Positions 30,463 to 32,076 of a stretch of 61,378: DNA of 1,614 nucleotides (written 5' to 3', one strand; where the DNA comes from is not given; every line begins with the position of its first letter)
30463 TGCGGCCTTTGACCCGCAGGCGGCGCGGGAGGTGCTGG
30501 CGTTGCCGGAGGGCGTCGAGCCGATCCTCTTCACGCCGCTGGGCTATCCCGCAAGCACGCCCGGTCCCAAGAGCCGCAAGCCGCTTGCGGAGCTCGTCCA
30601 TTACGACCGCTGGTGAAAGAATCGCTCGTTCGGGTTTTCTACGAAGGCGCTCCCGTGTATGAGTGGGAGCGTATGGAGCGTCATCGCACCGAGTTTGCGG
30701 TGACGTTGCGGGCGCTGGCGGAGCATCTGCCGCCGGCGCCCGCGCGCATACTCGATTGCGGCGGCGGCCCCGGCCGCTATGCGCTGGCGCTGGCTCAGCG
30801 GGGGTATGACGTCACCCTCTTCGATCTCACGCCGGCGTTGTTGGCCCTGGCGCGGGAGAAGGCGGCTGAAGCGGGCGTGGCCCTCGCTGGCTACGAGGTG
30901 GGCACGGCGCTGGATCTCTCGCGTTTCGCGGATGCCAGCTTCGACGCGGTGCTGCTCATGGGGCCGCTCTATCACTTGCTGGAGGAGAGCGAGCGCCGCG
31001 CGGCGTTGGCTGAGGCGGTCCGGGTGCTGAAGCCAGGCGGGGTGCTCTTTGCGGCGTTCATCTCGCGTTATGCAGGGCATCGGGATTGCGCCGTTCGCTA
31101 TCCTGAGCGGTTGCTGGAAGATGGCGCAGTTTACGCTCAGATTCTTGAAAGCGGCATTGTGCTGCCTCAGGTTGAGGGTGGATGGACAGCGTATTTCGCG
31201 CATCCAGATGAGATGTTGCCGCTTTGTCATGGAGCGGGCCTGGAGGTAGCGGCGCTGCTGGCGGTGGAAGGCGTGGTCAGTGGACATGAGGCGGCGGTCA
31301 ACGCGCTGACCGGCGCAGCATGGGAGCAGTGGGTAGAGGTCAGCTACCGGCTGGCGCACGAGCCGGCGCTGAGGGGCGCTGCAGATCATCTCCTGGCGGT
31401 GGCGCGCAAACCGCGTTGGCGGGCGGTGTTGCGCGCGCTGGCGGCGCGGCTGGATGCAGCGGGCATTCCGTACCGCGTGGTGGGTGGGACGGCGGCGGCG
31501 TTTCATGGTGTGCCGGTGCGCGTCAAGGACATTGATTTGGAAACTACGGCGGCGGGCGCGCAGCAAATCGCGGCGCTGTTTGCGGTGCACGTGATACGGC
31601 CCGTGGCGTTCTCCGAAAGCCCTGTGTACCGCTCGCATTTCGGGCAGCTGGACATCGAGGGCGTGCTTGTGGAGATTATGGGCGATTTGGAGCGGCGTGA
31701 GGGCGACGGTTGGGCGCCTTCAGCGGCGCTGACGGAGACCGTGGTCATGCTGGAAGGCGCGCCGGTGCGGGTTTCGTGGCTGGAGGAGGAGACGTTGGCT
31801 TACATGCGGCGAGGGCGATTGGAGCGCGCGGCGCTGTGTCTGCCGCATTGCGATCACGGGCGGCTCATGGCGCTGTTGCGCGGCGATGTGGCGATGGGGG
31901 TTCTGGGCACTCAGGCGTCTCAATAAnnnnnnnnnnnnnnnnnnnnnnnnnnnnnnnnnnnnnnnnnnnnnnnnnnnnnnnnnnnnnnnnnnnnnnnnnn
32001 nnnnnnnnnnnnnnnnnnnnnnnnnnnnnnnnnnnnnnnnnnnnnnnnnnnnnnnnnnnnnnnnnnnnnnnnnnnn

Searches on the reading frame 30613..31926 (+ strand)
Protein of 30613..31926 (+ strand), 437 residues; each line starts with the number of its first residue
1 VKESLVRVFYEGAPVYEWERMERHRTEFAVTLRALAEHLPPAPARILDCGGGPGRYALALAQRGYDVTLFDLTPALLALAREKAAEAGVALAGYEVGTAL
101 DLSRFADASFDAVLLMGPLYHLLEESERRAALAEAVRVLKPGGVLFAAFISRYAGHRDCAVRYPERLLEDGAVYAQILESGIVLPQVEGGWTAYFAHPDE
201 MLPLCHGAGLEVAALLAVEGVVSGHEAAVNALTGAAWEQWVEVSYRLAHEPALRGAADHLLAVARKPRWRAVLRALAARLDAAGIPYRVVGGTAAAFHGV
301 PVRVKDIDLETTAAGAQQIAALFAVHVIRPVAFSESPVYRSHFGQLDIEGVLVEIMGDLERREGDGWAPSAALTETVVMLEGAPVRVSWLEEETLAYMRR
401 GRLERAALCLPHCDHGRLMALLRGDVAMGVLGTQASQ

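Call 4: search_protein_families(library=pfam, proteins=[window:30613-31926:+], max_evalue=1)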
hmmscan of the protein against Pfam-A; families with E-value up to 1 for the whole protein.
window:30613-31926:+ (437 aa): 15 families
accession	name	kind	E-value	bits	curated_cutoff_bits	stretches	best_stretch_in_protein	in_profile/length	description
PF13649.12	Methyltransf_25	-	1.7e-21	77.2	27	1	46-143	1-97/97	Methyltransferase domain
PF08241.18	Methyltransf_11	-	5.1e-21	75.6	21.2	1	47-146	1-94/95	Methyltransferase domain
PF13847.12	Methyltransf_31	-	1.2e-11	44.9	27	1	45-151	6-113/145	Methyltransferase domain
PF08242.18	Methyltransf_12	-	1.6e-11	45.2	30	1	47-145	1-98/98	Methyltransferase domain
PF10706.15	Aminoglyc_resit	-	3.5e-11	43.9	21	1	273-401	2-135/149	Aminoglycoside-2''-adenylyltransferase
PF01209.24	Ubie_methyltran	-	4.2e-09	36.5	20.1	1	42-151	47-155/233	ubiE/COQ5 methyltransferase family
PF13489.12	Methyltransf_23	-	8.5e-09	35.8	27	1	23-148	3-117/164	Methyltransferase domain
PF05175.20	MTS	-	4.6e-06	26.8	23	1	33-146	21-137/170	Methyltransferase small domain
PF03848.20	TehB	-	0.0021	18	20.4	1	43-78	31-66/193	Tellurite resistance protein TehB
PF10620.15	MdcG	-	0.0046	17.3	26.5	1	264-323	8-70/121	Phosphoribosyl-dephospho-CoA transferase MdcG C-terminal domain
PF20922.3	Anamorsin_N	-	0.045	13.9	27.1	1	98-146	40-86/163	Anamorsin, N-terminal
PF05401.17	NodS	-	0.049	13.9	24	1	44-145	45-142/201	Nodulation protein S (NodS)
PF12147.14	Methyltransf_20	-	0.056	13.1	21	1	41-146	132-244/309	Putative methyltransferase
PF08003.17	Methyltransf_9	-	0.14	11.5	23.8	1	35-124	107-197/315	Protein of unknown function (DUF1698)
PF02737.24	3HCDH_N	-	0.24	11.7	22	0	56-86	14-44/180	3-hydroxyacyl-CoA dehydrogenase, NAD binding domain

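Call 5: search_protein_families(library=ncbifam, proteins=[window:30613-31926:+], max_evalue=1)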
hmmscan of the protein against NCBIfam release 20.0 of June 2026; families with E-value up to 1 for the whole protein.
window:30613-31926:+ (437 aa): 49 families (the best 25 are shown)
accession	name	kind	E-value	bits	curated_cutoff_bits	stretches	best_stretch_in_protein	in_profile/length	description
NF043040.1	corrin_prot_MT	hypoth_equivalog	4.7e-17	62.1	180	1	33-147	32-147/216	corrinoid protein-associated methyltransferase CpaM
NF041820.1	daptide_MTase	equivalog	3.1e-14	53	175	1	12-156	11-151/243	daptide-type RiPP biosynthesis methyltransferase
TIGR01934.1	MenG_MenH_UbiE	subfamily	1.9e-12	47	158.35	1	40-146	37-140/223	ubiquinone/menaquinone biosynthesis methyltransferase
NF008264.0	PRK11036.1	equivalog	1.1e-11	44.7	366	1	32-149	34-149/261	tRNA uridine 5-oxyacetic acid(34) methyltransferase CmoM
NF045667.1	MTase_DVU1556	equivalog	2.5e-11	43.4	155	1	28-148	8-120/213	DVU_1556 family methyltransferase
TIGR01983.1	UbiG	equivalog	6.3e-11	42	102.95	1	43-154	50-158/228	bifunctional 2-polyprenyl-6-hydroxyphenol methylase/3-demethylubiquinol 3-O-methyltransferase UbiG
NF051855.1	GlySarMtaseBact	equivalog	2.1e-10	40.7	350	1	17-146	33-157/259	glycine/sarcosine N-methyltransferase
NF045649.1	2X_seleno_MduS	exception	2.8e-10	39.7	380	1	45-156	44-156/338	methyltransferase domain-containing selenoprotein MduS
NF041255.1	mycofact_MftM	equivalog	7.3e-10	38.6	200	1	42-140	139-234/289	mycofactocin oligosaccharide methyltransferase MftM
NF047649.1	MTase_UXPK_star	exception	4.9e-09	35.6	460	1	46-148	81-182/283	methyltransferase/UXPK-star double selenoprotein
NF001244.0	PRK00216.1-5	equivalog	3.3e-08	33.1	216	1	42-145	48-151/236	bifunctional demethylmenaquinone methyltransferase/2-methoxy-6-polyprenyl-1,4-benzoquinol methylase UbiE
TIGR02021.1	BchM-ChlM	equivalog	4.9e-08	32.7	158.9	1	28-125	41-134/218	magnesium protoporphyrin IX methyltransferase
NF007610.0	PRK10258.1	equivalog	7.5e-08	32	342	1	43-146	43-138/251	malonyl-ACP O-methyltransferase BioC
NF041537.1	ArsM_AhpD_UU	exception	8.6e-08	31.3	510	1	45-148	79-181/345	arsenite methyltransferase/AhpD domain selenoprotein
NF001242.0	PRK00216.1-3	equivalog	1.4e-07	31.2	351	1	44-145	72-173/258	bifunctional demethylmenaquinone methyltransferase/2-methoxy-6-polyprenyl-1,4-benzoquinol methylase UbiE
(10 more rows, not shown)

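Call 16: find_related_loci(query=window:30613-31926:+, collection=genome_contigs, flank=6000)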
Query window:30613-31926:+ (437 aa) in genome_contigs; peptide patterns used: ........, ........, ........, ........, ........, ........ (x = any residue, [..] = any of these).
600 stretches matched a pattern (row limit reached: there are more); 379 encode a relative of the query (tblastn E <= 1e-3); the best 80 are kept; 80 distinct loci.
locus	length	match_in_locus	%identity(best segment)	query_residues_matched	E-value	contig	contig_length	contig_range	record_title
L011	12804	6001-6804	36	19-286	3e-35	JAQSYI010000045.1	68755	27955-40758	MAG: Paenibacillaceae bacterium isolate L_E1_T20_A_bin.89 scaffold_490, whole genome shotgun sequence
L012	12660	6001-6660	39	44-267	6e-23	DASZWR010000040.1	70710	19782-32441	MAG TPA_asm: Gaiellaceae bacterium isolate SMAG_U6162 k141_702255, whole genome shotgun sequence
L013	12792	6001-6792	30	9-266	1e-18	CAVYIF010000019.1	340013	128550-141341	MAG: uncultured Chloroflexia bacterium isolate MFD05684.bin.2.144 genome assembly, contig: contig_6862, whole genome sho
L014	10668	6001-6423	42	24-163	9e-16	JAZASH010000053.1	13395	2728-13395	MAG: Eubacterium sp. isolate R13_purified_bin14 k141_545310_length_13395_cov_23.2297, whole genome shotgun sequence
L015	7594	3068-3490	42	24-163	9e-16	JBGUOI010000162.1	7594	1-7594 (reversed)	MAG: Porcincola sp. isolate ruminal_MAG_190 ruminal_MAG_190_contig_0162, whole genome shotgun sequence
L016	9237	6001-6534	39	4-180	3e-15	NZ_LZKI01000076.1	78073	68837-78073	Mycobacterium colombiense strain E1334 contig_167, whole genome shotgun sequence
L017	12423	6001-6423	40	39-180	1e-13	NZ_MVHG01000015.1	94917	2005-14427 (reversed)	Mycobacterium arosiense ATCC BAA-1401 = DSM 45069 Mycobacterium_arosiense_DSM45069_contig15, whole genome shotgun sequen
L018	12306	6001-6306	43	40-152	3e-13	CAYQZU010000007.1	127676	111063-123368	MAG TPA_asm: uncultured Solirubrobacteraceae bacterium isolate binchicken_co54_131 genome assembly, contig: NODE_131_len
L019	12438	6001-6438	34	45-180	2e-12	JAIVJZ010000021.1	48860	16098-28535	MAG: Acidobacteria bacterium isolate MAG9 MTG9_507, whole genome shotgun sequence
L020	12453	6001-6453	38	22-176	3e-12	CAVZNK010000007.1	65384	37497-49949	MAG: uncultured Gaiellaceae bacterium isolate MFD02159.bin.2.13 genome assembly, contig: contig_12850, whole genome shot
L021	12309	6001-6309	42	41-146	4e-12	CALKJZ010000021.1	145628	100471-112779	MAG: uncultured Sphingomonadaceae bacterium isolate N1_Bin_METABAT__198_1 genome assembly, contig: c_000000985291, whole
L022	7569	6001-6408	38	1-145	5e-12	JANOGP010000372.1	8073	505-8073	MAG: Betaproteobacteria bacterium isolate SOY_64_metabat_149_sub SOY_64_k141_290630, whole genome shotgun sequence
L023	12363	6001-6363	39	17-146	7e-12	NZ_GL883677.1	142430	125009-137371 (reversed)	Parasutterella excrementihominis YIT 11859 Scfld3, whole genome shotgun sequence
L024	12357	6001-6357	35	26-148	7e-12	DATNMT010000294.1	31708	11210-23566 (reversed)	MAG TPA_asm: Bradyrhizobium sp. isolate SMAG_U11486 k141_446258, whole genome shotgun sequence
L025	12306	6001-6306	45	44-152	1e-11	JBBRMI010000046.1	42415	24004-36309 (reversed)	MAG: Polyangiales bacterium isolate La1_metabat2.022 LA1C_B2.022_k141_1341247L_42415_cov_29.9992, whole genome shotgun s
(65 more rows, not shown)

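Call 18: find_related_loci(query=window:30613-31926:+, collection=metagenome_contigs, flank=4000)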
Query window:30613-31926:+ (437 aa) in metagenome_contigs; peptide patterns used: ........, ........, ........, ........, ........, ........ (x = any residue, [..] = any of these).
600 stretches matched a pattern (row limit reached: there are more); 382 encode a relative of the query (tblastn E <= 1e-3); the best 80 are kept; 80 distinct loci.
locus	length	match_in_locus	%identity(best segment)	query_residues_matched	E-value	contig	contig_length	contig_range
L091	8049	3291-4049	35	17-266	1e-25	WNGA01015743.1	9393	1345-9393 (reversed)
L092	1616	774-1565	29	6-264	4e-21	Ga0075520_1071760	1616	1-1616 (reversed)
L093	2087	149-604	36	7-154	7e-16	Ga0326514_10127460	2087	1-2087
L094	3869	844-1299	35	7-154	8e-13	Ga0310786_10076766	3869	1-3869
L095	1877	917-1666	31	17-267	7e-13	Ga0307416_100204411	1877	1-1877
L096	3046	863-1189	42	46-151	9e-13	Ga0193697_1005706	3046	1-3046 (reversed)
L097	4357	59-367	42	40-146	1e-12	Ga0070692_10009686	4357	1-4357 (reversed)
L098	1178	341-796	33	22-176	7e-13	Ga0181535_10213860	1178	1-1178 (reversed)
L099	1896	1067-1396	38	33-146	6e-12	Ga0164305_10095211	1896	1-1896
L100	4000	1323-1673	37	22-146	7e-12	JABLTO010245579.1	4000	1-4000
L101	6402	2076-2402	37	35-146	9e-12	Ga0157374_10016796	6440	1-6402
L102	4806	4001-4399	42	29-160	2e-11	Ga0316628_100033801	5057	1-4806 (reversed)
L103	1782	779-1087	43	43-152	1e-11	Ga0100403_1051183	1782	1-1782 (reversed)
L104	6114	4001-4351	37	22-146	2e-11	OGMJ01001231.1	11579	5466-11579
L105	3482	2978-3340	37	17-146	2e-11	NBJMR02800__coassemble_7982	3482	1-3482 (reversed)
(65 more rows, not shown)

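Call 19: find_homologous_proteins(query=window:30613-31926:+, max_evalue=1e-30)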
Query window:30613-31926:+ (437 aa): 1665 proteins with E <= 1e-30 among 8000 candidates; the best 120 are listed.
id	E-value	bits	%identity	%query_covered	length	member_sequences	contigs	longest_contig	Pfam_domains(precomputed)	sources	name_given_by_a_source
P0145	1.2e-271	919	96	100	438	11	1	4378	PF13847.13,PF13489.13,PF05175.21,PF13649.13,PF10706.16,PF01209.25,PF08241.19,PF08242.19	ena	-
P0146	9.6e-220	748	79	97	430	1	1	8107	PF13847.13,PF13489.13,PF13649.13,PF10706.16,PF01209.25,PF08241.19,PF08242.19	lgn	-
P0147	1.6e-211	721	75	99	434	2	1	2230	PF13847.13,PF13489.13,PF05175.21,PF13649.13,PF10706.16,PF01209.25,PF08241.19,PF08242.19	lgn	-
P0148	9.7e-211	718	75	99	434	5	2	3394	PF13847.13,PF13489.13,PF05175.21,PF13649.13,PF10706.16,PF01209.25,PF08241.19,PF08242.19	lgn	-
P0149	4.0e-209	713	74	99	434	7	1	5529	PF13847.13,PF13489.13,PF13649.13,PF10706.16,PF01209.25,PF08241.19,PF08242.19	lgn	-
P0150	1.0e-206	705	74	98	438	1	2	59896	PF13847.13,PF13489.13,PF05175.21,PF13649.13,PF10706.16,PF01209.25,PF08241.19,PF08242.19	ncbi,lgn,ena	-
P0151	1.4e-175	602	64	97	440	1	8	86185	PF13847.13,PF13489.13,PF05175.21,PF13649.13,PF10706.16,PF01209.25,PF08241.19,PF08242.19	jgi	jgi:SAM-dependent methyltransferase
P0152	7.6e-175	600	66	97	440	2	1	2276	PF13847.13,PF13489.13,PF05175.21,PF13649.13,PF10706.16,PF01209.25,PF08241.19,PF08242.19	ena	-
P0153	2.0e-174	599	65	97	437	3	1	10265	PF13847.13,PF13489.13,PF05175.21,PF13649.13,PF10706.16,PF01209.25,PF08241.19,PF08242.19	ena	-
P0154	5.3e-173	594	64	98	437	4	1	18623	PF13847.13,PF13489.13,PF05175.21,PF13649.13,PF10706.16,PF01209.25,PF08241.19,PF08242.19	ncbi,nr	ncbi:MAG TPA: methyltransferase domain-containing protein [Caldilineae bacterium]|nr:methyltransfera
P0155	5.5e-171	587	64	98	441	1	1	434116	PF13847.13,PF13489.13,PF05175.21,PF13649.13,PF10706.16,PF01209.25,PF08241.19,PF08242.19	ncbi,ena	-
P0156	8.0e-171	587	65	99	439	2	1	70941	PF13847.13,PF13489.13,PF05175.21,PF13649.13,PF10706.16,PF01209.25,PF08241.19,PF08242.19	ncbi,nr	ncbi:MAG: methyltransferase domain-containing protein [Chloroflexi bacterium]|nr:methyltransferase d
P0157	1.4e-170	586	63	98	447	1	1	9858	PF13847.13,PF13489.13,PF13649.13,PF10706.16,PF01209.25,PF08241.19,PF08242.19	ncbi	-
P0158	2.6e-170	585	62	97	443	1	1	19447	PF13847.13,PF13489.13,PF13649.13,PF10706.16,PF01209.25,PF08241.19,PF08242.19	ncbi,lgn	-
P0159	3.3e-170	585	62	99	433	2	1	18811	PF13847.13,PF13489.13,PF05175.21,PF13649.13,PF10706.16,PF01209.25,PF08241.19,PF08242.19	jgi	-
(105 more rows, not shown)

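Call 20: find_encoding_contigs(protein=P0146, flank=5000, max_places=2)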
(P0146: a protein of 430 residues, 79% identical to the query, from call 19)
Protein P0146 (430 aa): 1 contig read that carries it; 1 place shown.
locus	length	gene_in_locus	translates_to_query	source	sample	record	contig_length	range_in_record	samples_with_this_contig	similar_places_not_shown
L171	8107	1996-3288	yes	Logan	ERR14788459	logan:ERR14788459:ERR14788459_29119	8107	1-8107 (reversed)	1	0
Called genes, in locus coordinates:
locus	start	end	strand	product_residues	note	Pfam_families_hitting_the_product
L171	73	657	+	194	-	PF04075:F420H2_quin_red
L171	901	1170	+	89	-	PF02604:PhdYeFM_antitox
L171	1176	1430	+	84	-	PF05016:ParE_toxin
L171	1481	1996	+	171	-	PF14512:TM1586_NiRdase (faint), PF00881:Nitroreductase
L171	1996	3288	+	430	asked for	PF01209:Ubie_methyltran, PF13489:Methyltransf_23, PF08241:Methyltransf_11, PF08242:Methyltransf_12, PF13649:Methyltransf_25, PF13847:Methyltransf_31, PF10706:Aminoglyc_resit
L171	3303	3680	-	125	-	PF20126:TumE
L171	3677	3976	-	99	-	-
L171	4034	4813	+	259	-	PF03167:UDG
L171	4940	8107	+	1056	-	?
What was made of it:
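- tumAE in L171 (call 20)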

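Call 21: find_encoding_contigs(protein=P0150, flank=5000, max_places=2)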
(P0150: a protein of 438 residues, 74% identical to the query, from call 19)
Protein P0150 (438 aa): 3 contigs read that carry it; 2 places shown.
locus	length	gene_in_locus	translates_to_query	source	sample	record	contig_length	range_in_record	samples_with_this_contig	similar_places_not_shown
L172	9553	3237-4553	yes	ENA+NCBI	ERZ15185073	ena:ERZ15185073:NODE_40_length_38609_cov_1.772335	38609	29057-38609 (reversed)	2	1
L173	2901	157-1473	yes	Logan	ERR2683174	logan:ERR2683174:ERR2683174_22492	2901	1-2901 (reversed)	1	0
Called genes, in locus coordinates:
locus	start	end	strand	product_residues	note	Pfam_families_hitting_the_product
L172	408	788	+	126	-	-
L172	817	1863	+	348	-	PF03989:DNA_gyraseA_C (weak)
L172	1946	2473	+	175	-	PF04075:F420H2_quin_red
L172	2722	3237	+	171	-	PF00881:Nitroreductase, PF14512:TM1586_NiRdase (weak)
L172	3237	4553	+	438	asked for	PF01209:Ubie_methyltran, PF05175:MTS (weak), PF13489:Methyltransf_23, PF13847:Methyltransf_31, PF08241:Methyltransf_11, PF08242:Methyltransf_12, PF13649:Methyltransf_25, PF10706:Aminoglyc_resit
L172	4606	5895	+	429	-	PF13173:AAA_14, PF13635:DUF4143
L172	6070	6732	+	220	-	PF03167:UDG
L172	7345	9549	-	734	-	PF00141:peroxidase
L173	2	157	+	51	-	?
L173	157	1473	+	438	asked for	PF01209:Ubie_methyltran, PF05175:MTS (weak), PF13489:Methyltransf_23, PF13847:Methyltransf_31, PF08241:Methyltransf_11, PF08242:Methyltransf_12, PF13649:Methyltransf_25, PF10706:Aminoglyc_resit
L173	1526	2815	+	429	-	PF13173:AAA_14, PF13635:DUF4143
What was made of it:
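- ATPase in L172 (call 21)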

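Call 22: find_encoding_contigs(protein=P0149, flank=5000, max_places=2)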
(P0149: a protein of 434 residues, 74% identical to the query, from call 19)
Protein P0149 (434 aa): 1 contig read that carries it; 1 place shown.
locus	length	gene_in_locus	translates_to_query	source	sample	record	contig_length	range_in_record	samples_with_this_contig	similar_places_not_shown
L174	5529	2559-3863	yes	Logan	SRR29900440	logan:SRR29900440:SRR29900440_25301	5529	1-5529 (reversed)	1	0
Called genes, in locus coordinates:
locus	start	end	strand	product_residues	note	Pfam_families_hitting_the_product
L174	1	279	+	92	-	?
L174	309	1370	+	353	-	PF03989:DNA_gyraseA_C (faint)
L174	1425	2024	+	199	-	PF04075:F420H2_quin_red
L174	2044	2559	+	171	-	PF00881:Nitroreductase, PF14512:TM1586_NiRdase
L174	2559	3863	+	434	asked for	PF01209:Ubie_methyltran (weak), PF13489:Methyltransf_23, PF13847:Methyltransf_31, PF08241:Methyltransf_11, PF08242:Methyltransf_12, PF13649:Methyltransf_25, PF10706:Aminoglyc_resit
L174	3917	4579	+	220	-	PF03167:UDG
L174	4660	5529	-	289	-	?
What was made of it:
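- empty site in L174 (call 22)
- Tried and rejected: The large protein database plus contig look-ups solved this (calls 19-22).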

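Call 42: find_encoding_contigs(protein=P0155, flank=4000, max_places=1)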
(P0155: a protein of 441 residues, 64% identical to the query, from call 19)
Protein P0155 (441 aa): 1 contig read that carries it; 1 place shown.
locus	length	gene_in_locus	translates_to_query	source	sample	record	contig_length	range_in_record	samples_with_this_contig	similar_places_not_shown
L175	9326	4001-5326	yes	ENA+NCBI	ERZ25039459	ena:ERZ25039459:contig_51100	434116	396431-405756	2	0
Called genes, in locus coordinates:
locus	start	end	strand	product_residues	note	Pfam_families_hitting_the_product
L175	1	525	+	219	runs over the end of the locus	PF01520:Amidase_3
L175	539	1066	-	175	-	-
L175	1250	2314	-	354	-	PF05057:DUF676 (faint), PF12697:Abhydrolase_6 (weak), PF00561:Abhydrolase_1 (weak), PF07819:PGAP1 (weak)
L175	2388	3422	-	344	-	PF04389:Peptidase_M28, PF05343:Peptidase_M42 (faint), PF01546:Peptidase_M20, PF07687:M20_dimer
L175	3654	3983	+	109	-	PF01906:YbjQ_1, PF23025:YbjQ_2 (weak)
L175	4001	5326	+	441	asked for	PF13489:Methyltransf_23, PF01209:Ubie_methyltran, PF05175:MTS (weak), PF08241:Methyltransf_11, PF08242:Methyltransf_12, PF13649:Methyltransf_25, PF13847:Methyltransf_31, PF10706:Aminoglyc_resit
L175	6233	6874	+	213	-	PF03591:AzlC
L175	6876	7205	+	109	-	PF05437:AzlD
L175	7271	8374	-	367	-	PF08240:ADH_N, PF16912:Glu_dehyd_C, PF00107:ADH_zinc_N, PF13602:ADH_zinc_N_2 (faint)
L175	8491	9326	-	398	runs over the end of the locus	PF07690:MFS_1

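Call 43: find_encoding_contigs(protein=P0156, flank=4000, max_places=1)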
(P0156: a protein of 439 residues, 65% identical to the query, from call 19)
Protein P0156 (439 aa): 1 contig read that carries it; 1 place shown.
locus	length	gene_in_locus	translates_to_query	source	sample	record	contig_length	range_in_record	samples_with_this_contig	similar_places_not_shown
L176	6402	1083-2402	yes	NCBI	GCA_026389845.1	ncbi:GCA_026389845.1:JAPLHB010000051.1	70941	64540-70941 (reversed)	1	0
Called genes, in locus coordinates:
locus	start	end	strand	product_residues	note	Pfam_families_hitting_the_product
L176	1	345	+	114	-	PF02687:FtsX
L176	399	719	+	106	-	-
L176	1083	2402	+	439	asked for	PF01209:Ubie_methyltran, PF13489:Methyltransf_23, PF05175:MTS (weak), PF08241:Methyltransf_11, PF08242:Methyltransf_12, PF13649:Methyltransf_25, PF13847:Methyltransf_31, PF10706:Aminoglyc_resit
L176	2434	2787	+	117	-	-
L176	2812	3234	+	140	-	PF09579:Spore_YtfJ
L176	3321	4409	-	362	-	PF08240:ADH_N, PF16912:Glu_dehyd_C, PF00107:ADH_zinc_N, PF13602:ADH_zinc_N_2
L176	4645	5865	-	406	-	PF07690:MFS_1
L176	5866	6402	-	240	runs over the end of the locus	PF00702:Hydrolase, PF12710:HAD (weak), PF13419:HAD_2, PF13242:Hydrolase_like (weak)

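Call 44: find_encoding_contigs(protein=P0151, flank=4000, max_places=1)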
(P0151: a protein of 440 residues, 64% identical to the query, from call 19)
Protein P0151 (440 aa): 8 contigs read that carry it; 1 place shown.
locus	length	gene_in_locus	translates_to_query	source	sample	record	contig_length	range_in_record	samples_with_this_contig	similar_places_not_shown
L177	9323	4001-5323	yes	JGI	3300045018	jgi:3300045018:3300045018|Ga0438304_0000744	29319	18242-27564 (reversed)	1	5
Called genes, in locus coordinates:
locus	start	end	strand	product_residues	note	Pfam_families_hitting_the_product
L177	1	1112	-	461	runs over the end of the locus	PF22007:DUF6930, PF23988:DUF7309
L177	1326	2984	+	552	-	PF04978:MST (weak), PF05163:DinB (weak), PF11716:MDMPI_N (faint), PF12867:DinB_2, PF08020:DUF1706 (faint), PF12867:DinB_2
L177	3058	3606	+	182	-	PF12867:DinB_2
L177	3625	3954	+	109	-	PF01906:YbjQ_1, PF23025:YbjQ_2 (weak)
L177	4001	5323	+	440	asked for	PF13489:Methyltransf_23, PF01209:Ubie_methyltran, PF05175:MTS (weak), PF08241:Methyltransf_11, PF08242:Methyltransf_12, PF13649:Methyltransf_25, PF13847:Methyltransf_31, PF10706:Aminoglyc_resit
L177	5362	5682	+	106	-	-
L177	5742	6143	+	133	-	PF09579:Spore_YtfJ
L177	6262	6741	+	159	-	-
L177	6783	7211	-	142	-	-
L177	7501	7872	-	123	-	-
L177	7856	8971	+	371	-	PF04015:DUF362, PF12797:Fer4_2 (faint), PF12837:Fer4_6 (faint), PF12838:Fer4_7 (weak), PF13187:Fer4_9 (weak), PF13237:Fer4_10 (weak), PF14697:Fer4_21 (faint), PF00037:Fer4 (weak)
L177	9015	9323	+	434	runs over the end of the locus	PF01336:tRNA_anti-codon, PF00152:tRNA-synt_2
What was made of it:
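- Gain versus loss could not be polarised, because outgroups lack the MTase-UDG synteny (calls 42-44). Polarity is unresolved (calls 42-44).
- Tried and rejected: Orthologues at about 64% identity (L175-L177) have lost the MTase-UDG synteny, so gain versus loss could not be polarised (calls 42-44).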

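Call 78: search_protein_families(library=pfam, proteins=[L172:4606-5895:+], max_evalue=0.01)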
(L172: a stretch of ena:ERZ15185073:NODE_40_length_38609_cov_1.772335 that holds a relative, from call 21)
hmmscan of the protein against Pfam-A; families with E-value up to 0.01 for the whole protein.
L172:4606-5895:+ (429 aa): 5 families
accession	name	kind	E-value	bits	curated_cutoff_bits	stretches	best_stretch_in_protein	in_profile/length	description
PF13173.12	AAA_14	-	1.8e-35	122.2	27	1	50-173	4-129/129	AAA domain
PF13635.12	DUF4143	-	4.6e-19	69.2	28.1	1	229-363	2-147/160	Domain of unknown function (DUF4143)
PF13401.12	AAA_22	-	0.00018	22.3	27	0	51-120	8-96/130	AAA domain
PF13191.12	AAA_16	-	0.00053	21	32.6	1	34-83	8-59/167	AAA ATPase domain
PF01637.24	ATPase_2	-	0.0092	16.2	33.2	0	48-93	20-68/225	ATPase domain predominantly from Archaea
